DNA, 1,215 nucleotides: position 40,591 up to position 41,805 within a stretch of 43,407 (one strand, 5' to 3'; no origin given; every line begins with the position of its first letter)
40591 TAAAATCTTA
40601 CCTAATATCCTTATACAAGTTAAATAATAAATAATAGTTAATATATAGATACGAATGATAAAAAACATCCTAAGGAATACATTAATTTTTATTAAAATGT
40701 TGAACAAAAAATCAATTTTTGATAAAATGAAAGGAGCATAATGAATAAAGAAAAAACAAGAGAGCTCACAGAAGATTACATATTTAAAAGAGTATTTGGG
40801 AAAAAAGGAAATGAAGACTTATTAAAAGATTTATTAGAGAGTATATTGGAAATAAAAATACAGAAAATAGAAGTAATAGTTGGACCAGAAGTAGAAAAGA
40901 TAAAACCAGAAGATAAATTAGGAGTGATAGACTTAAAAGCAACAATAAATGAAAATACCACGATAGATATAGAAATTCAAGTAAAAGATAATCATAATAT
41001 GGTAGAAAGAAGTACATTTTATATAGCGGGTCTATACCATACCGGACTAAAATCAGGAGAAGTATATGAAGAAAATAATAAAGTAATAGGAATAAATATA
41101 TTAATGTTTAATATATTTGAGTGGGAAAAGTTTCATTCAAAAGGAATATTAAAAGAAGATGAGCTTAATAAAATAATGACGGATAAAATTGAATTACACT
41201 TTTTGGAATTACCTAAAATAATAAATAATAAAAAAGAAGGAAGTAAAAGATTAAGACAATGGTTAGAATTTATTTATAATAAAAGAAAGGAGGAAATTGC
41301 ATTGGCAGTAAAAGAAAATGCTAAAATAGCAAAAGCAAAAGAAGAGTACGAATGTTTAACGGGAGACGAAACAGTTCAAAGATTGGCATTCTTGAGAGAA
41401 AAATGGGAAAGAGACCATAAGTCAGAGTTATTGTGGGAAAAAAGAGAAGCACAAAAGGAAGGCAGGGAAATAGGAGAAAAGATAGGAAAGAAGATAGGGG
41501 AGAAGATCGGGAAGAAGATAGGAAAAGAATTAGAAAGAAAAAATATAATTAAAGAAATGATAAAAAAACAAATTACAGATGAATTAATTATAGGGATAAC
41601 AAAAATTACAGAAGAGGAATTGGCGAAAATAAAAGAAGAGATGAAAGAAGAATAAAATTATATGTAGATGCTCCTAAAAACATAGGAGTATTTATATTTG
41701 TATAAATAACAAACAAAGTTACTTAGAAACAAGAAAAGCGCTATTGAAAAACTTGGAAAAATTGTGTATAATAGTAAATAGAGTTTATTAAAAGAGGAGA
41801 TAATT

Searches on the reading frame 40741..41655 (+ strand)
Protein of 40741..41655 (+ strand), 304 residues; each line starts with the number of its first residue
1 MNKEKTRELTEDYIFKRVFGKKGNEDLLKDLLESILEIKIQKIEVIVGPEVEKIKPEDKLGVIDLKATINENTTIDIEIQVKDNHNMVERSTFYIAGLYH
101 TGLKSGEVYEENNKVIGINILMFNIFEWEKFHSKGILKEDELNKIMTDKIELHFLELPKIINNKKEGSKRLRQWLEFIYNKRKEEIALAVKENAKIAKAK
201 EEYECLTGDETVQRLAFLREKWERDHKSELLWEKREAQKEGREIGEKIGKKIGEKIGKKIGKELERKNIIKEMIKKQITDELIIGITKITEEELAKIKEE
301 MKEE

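Call 12: search_protein_families(library=pfam, proteins=[window:40741-41655:+], max_evalue=0.001)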
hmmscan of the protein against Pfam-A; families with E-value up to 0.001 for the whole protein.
window:40741-41655:+ (304 aa): 1 family
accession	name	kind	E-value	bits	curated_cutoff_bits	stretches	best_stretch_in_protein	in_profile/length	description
PF12784.13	PDDEXK_2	-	3.5e-47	161.5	27.4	1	11-230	3-226/229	PD-(D/E)XK nuclease family transposase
